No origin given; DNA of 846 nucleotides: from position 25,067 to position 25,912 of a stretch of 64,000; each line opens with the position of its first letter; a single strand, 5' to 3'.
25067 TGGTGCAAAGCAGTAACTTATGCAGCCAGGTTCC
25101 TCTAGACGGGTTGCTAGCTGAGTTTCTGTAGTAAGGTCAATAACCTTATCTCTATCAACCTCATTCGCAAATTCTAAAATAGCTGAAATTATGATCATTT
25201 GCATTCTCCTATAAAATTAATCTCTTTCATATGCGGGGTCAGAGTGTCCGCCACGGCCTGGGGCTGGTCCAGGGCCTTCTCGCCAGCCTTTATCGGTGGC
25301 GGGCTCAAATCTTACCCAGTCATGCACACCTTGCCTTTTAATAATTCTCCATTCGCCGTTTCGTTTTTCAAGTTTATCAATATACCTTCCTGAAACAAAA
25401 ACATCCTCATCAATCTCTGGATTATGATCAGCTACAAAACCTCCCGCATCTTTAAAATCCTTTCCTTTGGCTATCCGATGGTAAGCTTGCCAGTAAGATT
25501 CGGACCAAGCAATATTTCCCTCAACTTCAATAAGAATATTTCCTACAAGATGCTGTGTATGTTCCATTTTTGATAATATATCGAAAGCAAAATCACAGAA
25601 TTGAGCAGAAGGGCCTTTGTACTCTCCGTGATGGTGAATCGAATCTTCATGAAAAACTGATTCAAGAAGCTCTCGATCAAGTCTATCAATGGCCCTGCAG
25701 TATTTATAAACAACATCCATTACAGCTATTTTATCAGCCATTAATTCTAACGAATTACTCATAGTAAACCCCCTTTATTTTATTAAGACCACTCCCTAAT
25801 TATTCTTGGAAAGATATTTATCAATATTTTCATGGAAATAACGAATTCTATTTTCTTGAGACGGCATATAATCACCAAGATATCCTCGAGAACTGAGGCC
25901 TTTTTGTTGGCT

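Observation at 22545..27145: Five-gene minus-strand operon: Rieske alpha, NTF2-like, ABM monooxygenase-like, Amidohydro_2, amidohydrolase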

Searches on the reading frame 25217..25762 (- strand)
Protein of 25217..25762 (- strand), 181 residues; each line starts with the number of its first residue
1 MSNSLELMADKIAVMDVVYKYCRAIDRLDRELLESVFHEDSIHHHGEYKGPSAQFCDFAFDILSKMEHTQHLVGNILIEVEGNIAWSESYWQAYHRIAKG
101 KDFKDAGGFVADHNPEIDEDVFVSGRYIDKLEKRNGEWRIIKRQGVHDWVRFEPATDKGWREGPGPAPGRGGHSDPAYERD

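Call 3: search_protein_families(library=pfam, proteins=[window:25217-25762:-], max_evalue=0.01)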
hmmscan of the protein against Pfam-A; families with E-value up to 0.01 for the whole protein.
window:25217-25762:- (181 aa): 3 families
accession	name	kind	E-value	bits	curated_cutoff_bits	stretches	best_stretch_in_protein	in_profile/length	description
PF13577.12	SnoaL_4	-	6.1e-18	65.5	24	1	9-143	4-125/126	SnoaL-like domain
PF14534.12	DUF4440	-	0.00061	20.6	25.2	0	16-140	3-107/107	Domain of unknown function (DUF4440)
PF00866.24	Ring_hydroxyl_B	-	0.0066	16.9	27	0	119-144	109-134/144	Ring hydroxylating beta subunit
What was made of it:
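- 25217..25762 (-): SnoaL_4 (NTF2-like) protein (181 aa): probably a BaiE/LinA-type eliminase or isomerase, alternatively a beta-like partner of the alpha subunit. PF00866 scores only 16.9 bits against a cut-off of 27 (call 3).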

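Call 4: search_protein_families(library=ncbifam, proteins=[window:25217-25762:-], max_evalue=0.01)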
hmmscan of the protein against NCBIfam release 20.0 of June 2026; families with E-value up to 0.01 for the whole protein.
window:25217-25762:- (181 aa): 1 family
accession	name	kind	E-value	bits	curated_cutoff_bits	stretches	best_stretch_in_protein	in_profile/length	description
NF041685.1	ant_diox_AndAd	equivalog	0.0034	17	230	0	113-152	108-147/155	anthranilate 1,2-dioxygenase small subunit AndAd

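Call 36: search_solved_structures(query=window:25217-25762:-, max_evalue=1)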
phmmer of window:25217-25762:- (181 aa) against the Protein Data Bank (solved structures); distinct sequences matched with E-value up to 1: 6.
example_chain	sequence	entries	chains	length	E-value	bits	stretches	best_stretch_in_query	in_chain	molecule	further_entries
2chc_A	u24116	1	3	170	0.00062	22.9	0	121-155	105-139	PROTEIN RV3472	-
3a76_A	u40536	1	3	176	0.0014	21.8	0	4-76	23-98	Gamma-hexachlorocyclohexane dehydrochlorinase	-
3s5c_B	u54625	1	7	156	0.0021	21.2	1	4-80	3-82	LinA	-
3b8l_A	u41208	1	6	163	0.3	14.2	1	9-90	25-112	Uncharacterized protein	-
5kvb_A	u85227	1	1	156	0.3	14.2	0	4-54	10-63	Gamma-hexachlorocyclohexane dehydrochlorinase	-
4h0o_A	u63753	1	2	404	0.72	13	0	41-82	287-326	Acetate kinase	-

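Call 49: find_homologous_proteins(query=window:25217-25762:-, max_evalue=0.00001)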
Query window:25217-25762:- (181 aa): 81 proteins with E <= 0.00001 among 133 candidates.
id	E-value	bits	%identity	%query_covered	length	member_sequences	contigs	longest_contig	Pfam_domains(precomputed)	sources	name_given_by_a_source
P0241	5.5e-110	384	90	99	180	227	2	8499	PF13577.13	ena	-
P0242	4.0e-108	378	87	100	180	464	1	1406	PF13577.13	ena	-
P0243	3.3e-105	368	90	94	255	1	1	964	PF13577.13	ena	-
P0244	2.5e-87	310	75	100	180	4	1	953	PF13577.13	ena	-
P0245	1.2e-84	301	72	98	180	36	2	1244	PF13577.13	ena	-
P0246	1.4e-83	298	72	99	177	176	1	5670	PF13577.13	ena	-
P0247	3.6e-81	290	73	100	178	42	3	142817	PF13577.13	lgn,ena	-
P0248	1.9e-80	287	69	99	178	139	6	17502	PF14534.13,PF13577.13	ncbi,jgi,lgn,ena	jgi:hypothetical protein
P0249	2.4e-80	287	69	99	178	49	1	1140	PF14534.13,PF13577.13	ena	-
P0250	5.1e-76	273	67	99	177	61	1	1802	PF13577.13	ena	-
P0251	1.8e-66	242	88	64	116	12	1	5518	PF13577.13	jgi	jgi:hypothetical protein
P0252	2.5e-66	241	89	65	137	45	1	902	PF13577.13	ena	-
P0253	3.6e-53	198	51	98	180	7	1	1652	PF13577.13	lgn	-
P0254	3.4e-50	189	81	55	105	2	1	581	PF13577.13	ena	-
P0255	1.4e-49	187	71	65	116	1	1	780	PF13577.13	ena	-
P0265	1.9e-30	124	42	95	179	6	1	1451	PF00866.25,PF13577.13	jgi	jgi:hypothetical protein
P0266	2.1e-30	124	45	81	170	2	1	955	PF00866.25,PF13577.13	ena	-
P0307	1.3e-17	82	37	95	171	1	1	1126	PF00866.25,PF13577.13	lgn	-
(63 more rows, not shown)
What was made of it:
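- Some homologues carry a precomputed PF00866 hit (call 49).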

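Call 61: predict_structure(alignment_id=A2)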
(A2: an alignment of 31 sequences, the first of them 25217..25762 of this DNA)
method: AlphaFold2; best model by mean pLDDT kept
length: 181 residues; sequences in the alignment: 31
mean_pLDDT: 90.4   pTM: 0.85
mean pLDDT of the five models: 90.4, 89.7, 89.3, 89.0, 88.5
residues with pLDDT >= 90: 137; 70-90: 19; 50-70: 23; < 50: 2
segments of 3 or more residues with pLDDT < 50: none
pLDDT, mean of each block of 10 residues (from residue 1): 91 98 94 98 94 96 90 97 98 94 87 93 97 98 97 83 63 63 48
secondary structure, 60 per line:
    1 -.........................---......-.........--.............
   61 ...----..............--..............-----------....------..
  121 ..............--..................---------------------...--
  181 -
elements in order: H2-26 H30-35 E37-45 E48-51 H52-63 E68-81 E84-97 H109-112 E119-134 E137-154

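Call 63: fold_search(model_id=the predicted structure, library=pdb)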
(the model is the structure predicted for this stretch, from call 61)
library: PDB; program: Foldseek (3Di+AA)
matches with E <= 10: 1198; with E <= 0.001: 641
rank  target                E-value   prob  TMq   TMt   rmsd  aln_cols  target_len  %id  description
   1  3ef8_A                2.5e-10  1.00  0.66  0.79   2.5       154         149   19  Crystal structure of Putative Scytalone Dehydratase (YP_496742.1) from NOVOSPHINGOBIUM AROMATICIVORANS DSM 12444 at 1. (released 2008-09-30)
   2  3s5c_B                3.2e-10  1.00  0.65  0.79   2.6       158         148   19  Crystal Structure of a Hexachlorocyclohexane dehydrochlorinase (LinA) Type2 (released 2012-05-23)
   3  3a76_B                4.1e-10  1.00  0.65  0.76   3.2       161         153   19  The crystal structure of LinA (released 2010-09-15)
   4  3s5c_A                5.6e-10  1.00  0.65  0.77   2.7       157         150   19  Crystal Structure of a Hexachlorocyclohexane dehydrochlorinase (LinA) Type2 (released 2012-05-23)
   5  3s5c_F                5.6e-10  1.00  0.64  0.79   2.7       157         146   20  Crystal Structure of a Hexachlorocyclohexane dehydrochlorinase (LinA) Type2 (released 2012-05-23)
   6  3a76_C                6.8e-10  1.00  0.65  0.77   3.1       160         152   19  The crystal structure of LinA (released 2010-09-15)
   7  4leh_A                7.6e-10  1.00  0.70  0.75   3.0       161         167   18  Crystal structure of a bile-acid 7-alpha dehydratase (CLOSCI_03134) from Clostridium scindens ATCC 35704 at 2.90 A res (released 2013-08-21)
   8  3a76_A                1.0e-09  1.00  0.65  0.80   3.1       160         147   19  The crystal structure of LinA (released 2010-09-15)
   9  2chc_A                1.4e-09  1.00  0.58  0.62   3.9       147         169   23  Structure of Rv3472(D26N), a function unknown protein from Mycobacterium tuberculosis (released 2007-05-01)
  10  4l8p                  1.7e-09  1.00  0.67  0.72   4.0       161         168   17  Crystal structure of a bile-acid 7-alpha dehydratase (CLOHIR_00079) from Clostridium hiranonis DSM 13275 at 1.60 A resol (released 2013-08-21)
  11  3s5c_E                2.1e-09  1.00  0.64  0.75   2.8       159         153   19  Crystal Structure of a Hexachlorocyclohexane dehydrochlorinase (LinA) Type2 (released 2012-05-23)
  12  4n3v_A                3.0e-09  1.00  0.67  0.72   4.2       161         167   17  Crystal structure of a bile-acid 7-alpha dehydratase (CLOHIR_00079) from Clostridium hiranonis DSM 13275 at 1.89 A res (released 2013-12-04)
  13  3b8l_B                3.0e-09  1.00  0.62  0.77   3.6       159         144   18  CRYSTAL STRUCTURE OF A PUTATIVE AROMATIC RING HYDROXYLASE (SARO_3538) FROM NOVOSPHINGOBIUM AROMATICIVORANS DSM AT 1.75 (released 2007-11-27)
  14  8t6n_E                4.3e-09  1.00  0.56  0.64   9.3       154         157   18  Crystal structure of T33-27.1: Deep-learning sequence design of co-assembling tetrahedron protein nanoparticles (released 2024-04-24)
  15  2chc_B                4.6e-09  1.00  0.59  0.66   3.5       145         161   23  Structure of Rv3472(D26N), a function unknown protein from Mycobacterium tuberculosis (released 2007-05-01)
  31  3eby                  5.9e-08  1.00  0.56  0.66   4.3       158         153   16  Crystal structure of the beta subunit of a putative aromatic-ring-hydroxylating dioxygenase (YP_001165631.1) from NOVOSP (released 2008-09-09)
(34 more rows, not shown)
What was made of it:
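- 25217..25762 (-): The AF2 model has pLDDT 90.4, and its best PDB neighbours are a putative scytalone dehydratase, LinA, BaiE and Rv3472 (calls 61, 63).
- On NTF2-like eliminases (BaiE/LinA/scytalone dehydratase type): The top Foldseek hits are 3ef8, LinA, BaiE, Rv3472 and scytalone dehydratase (call 63).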

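Call 64: search_solved_structures(query=A2, max_evalue=0.1, show_alignments=5)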
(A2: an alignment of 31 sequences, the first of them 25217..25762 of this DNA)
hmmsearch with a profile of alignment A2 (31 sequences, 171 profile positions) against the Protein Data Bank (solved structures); distinct sequences matched with E-value up to 0.1: 19.
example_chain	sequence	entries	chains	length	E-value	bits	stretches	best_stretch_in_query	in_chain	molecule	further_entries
2chc_A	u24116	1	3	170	5.2e-12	49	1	13-141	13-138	PROTEIN RV3472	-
3ef8_A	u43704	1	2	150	4.3e-10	42.8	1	10-134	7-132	Putative Scyalone Dehydratase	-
3b8l_A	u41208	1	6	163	4.5e-07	33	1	11-128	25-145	Uncharacterized protein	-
2rgq_A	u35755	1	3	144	5.3e-07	32.7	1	10-135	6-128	Domain of Unknown Function with a Cystatin-Like Fold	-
4l8p_A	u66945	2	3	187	1.1e-06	31.7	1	3-134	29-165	Bile acid 7a-dehydratase, BaiE | Bile acid 7-alpha dehydratase, BaiE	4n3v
3a76_A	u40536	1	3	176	2.3e-06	30.6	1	5-136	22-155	Gamma-hexachlorocyclohexane dehydrochlorinase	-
2rfr_A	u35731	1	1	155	3.6e-06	30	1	4-131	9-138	Uncharacterized protein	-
4leh_A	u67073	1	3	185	9.2e-06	28.7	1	3-134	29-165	Bile acid 7-alpha dehydratase, BaiE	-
3eby_A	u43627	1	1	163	1.2e-05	28.3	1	71-140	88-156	beta subunit of a putative Aromatic-ring-hydroxylating dioxygenase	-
3s5c_B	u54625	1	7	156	1.6e-05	27.9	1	6-134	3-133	LinA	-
4l8o_A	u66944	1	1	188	0.00011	25.2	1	3-132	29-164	Bile acid 7a-dehydratase, BaiE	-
3soy_A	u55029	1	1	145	0.00038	23.4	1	9-129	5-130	NTF2-like superfamily protein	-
5kvb_A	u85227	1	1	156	0.0006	22.8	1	4-129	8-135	Gamma-hexachlorocyclohexane dehydrochlorinase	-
3ejv_A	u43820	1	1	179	0.0014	21.5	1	9-55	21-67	uncharacterized protein with cystatin-like fold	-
8t6n_E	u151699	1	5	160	0.002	21.1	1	9-52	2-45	T33-27.1 : A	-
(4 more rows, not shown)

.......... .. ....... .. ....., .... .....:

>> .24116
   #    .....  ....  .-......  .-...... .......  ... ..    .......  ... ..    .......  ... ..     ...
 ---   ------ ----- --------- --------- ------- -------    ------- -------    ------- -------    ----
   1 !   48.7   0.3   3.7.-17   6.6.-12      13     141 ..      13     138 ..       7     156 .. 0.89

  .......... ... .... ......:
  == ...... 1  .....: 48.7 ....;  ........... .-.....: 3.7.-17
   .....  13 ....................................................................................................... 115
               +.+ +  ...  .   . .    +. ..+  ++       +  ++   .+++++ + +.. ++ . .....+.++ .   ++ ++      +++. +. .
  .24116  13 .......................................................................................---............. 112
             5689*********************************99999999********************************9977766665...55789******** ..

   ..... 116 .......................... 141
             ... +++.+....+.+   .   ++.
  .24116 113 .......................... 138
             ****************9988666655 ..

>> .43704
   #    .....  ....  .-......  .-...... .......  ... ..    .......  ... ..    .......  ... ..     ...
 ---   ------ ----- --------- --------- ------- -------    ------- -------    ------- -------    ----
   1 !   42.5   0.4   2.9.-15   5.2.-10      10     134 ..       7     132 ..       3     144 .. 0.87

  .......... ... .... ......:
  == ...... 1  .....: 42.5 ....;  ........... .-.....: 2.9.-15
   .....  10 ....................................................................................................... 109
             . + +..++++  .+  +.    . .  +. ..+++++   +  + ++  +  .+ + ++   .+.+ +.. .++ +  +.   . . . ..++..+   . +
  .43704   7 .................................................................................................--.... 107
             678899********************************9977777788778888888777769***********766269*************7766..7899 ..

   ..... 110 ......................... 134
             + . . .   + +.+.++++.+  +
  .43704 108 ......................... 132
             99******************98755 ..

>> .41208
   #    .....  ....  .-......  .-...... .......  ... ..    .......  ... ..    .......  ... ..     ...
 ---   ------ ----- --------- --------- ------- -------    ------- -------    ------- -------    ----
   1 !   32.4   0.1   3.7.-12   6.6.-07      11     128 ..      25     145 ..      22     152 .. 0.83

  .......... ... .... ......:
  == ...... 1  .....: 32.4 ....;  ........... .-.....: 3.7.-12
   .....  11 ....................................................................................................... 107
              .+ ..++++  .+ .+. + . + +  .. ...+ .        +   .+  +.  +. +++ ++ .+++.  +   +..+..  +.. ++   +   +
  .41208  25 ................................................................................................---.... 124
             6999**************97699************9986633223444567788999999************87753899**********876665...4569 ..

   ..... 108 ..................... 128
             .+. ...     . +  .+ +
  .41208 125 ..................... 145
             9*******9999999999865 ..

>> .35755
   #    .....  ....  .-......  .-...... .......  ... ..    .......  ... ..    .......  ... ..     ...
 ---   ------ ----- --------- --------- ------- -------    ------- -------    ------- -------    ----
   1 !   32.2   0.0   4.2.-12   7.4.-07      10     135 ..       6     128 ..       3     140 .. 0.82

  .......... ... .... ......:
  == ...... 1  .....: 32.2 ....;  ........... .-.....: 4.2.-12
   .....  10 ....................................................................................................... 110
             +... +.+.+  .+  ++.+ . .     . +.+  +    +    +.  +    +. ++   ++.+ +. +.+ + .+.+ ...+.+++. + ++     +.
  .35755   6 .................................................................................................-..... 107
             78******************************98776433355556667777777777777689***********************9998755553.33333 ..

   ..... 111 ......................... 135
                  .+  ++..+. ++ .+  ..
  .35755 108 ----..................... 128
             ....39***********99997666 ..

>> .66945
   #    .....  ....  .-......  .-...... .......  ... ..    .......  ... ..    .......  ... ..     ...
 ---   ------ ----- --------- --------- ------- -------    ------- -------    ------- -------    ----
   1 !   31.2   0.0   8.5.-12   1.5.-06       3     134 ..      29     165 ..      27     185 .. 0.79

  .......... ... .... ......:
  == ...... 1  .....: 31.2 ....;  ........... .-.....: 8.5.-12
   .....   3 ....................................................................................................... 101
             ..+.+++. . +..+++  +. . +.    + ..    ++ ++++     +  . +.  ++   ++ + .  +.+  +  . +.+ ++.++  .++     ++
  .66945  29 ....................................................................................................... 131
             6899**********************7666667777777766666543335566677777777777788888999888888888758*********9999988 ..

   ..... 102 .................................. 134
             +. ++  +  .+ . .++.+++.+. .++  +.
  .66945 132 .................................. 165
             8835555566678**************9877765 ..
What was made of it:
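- SnoaL_4: structural and profile neighbours are dehydratases or eliminases, and the catalytic residues align (calls 63, 64). There are weak hits to Ring_hydroxyl_B and AndAd over the C-terminal half (calls 3, 4), and weak profile hits to the TPADO, HcaF and 3eby beta subunits (call 64).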
